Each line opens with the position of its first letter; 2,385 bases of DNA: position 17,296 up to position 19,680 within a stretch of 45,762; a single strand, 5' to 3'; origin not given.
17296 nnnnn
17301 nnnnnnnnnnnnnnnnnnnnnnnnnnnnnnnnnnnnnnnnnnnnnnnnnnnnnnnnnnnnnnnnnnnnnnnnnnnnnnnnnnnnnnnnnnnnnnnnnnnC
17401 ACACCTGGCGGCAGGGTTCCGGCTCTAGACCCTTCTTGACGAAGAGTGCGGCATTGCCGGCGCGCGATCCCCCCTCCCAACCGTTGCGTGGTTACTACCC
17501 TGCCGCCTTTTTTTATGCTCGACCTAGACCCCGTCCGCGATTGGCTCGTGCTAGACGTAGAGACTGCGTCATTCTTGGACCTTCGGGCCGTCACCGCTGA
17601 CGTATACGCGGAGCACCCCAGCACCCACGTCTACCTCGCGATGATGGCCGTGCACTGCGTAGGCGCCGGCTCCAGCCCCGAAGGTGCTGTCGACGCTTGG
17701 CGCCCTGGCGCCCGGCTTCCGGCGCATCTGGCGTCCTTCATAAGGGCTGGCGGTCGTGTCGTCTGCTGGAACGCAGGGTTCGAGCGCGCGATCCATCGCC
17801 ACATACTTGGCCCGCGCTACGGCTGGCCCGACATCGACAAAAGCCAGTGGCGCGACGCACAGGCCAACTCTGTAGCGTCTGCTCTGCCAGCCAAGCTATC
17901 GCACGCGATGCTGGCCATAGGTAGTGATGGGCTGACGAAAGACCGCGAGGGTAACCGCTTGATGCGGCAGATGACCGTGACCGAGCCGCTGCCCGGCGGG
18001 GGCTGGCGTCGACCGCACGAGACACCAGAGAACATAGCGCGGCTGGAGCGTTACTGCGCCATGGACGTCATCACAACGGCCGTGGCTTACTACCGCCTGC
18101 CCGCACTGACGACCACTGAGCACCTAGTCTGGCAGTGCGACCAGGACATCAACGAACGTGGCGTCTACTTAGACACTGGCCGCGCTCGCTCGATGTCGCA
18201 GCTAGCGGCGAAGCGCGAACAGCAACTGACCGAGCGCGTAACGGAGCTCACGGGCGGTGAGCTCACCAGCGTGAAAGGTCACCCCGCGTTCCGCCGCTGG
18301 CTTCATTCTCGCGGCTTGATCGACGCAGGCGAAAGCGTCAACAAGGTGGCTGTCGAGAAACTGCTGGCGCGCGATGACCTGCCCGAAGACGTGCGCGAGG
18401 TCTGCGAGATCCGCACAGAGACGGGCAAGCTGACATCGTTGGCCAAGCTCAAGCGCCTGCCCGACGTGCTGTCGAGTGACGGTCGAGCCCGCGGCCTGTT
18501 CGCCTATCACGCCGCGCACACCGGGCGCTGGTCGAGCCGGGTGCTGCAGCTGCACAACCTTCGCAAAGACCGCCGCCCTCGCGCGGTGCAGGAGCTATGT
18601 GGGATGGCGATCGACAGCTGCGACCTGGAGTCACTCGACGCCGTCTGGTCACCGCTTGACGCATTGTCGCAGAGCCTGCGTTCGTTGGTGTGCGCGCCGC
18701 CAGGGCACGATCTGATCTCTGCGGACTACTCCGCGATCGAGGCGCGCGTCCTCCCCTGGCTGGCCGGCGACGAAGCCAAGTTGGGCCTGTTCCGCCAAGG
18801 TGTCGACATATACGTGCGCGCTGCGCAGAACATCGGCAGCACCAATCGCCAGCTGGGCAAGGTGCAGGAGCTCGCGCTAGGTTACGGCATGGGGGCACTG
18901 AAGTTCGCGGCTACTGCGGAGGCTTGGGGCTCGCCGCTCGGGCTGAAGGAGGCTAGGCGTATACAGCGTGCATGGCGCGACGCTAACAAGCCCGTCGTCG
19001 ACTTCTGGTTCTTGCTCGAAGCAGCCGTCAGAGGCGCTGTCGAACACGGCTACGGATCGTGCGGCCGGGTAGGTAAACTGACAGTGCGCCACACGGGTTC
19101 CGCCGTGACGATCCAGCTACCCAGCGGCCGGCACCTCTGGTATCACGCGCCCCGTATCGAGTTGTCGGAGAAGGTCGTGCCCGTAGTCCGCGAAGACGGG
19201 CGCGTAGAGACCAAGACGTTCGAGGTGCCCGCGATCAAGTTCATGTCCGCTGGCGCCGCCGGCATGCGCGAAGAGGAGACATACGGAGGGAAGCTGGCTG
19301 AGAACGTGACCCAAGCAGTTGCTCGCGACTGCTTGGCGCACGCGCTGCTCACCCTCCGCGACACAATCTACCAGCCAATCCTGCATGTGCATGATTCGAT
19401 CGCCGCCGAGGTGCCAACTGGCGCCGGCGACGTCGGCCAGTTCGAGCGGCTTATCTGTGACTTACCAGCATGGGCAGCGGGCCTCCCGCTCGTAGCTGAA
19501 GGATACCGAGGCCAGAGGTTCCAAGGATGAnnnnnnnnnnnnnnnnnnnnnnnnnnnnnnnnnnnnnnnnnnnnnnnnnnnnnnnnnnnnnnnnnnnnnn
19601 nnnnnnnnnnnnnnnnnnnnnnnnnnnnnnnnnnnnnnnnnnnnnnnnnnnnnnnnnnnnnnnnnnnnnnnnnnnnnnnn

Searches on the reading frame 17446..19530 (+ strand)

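Call 14: search_protein_families(library=phrogs, proteins=[window:17446-19530:+], max_evalue=0.001)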
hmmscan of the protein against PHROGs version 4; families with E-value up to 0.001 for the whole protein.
window:17446-19530:+ (694 aa): 4 families
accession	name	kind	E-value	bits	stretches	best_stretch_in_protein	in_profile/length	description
phrog_17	-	DNA, RNA and nucleotide metabolism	8.7e-90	303.3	1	32-689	671-1227/1445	DNA polymerase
phrog_10285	-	DNA, RNA and nucleotide metabolism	1.5e-41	143.5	1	402-690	36-316/321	DNA polymerase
phrog_7766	-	DNA, RNA and nucleotide metabolism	1e-35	123.8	1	502-693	7-184/186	DNA polymerase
phrog_2573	-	DNA, RNA and nucleotide metabolism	0.00031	21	0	420-462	16-58/336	DNA polymerase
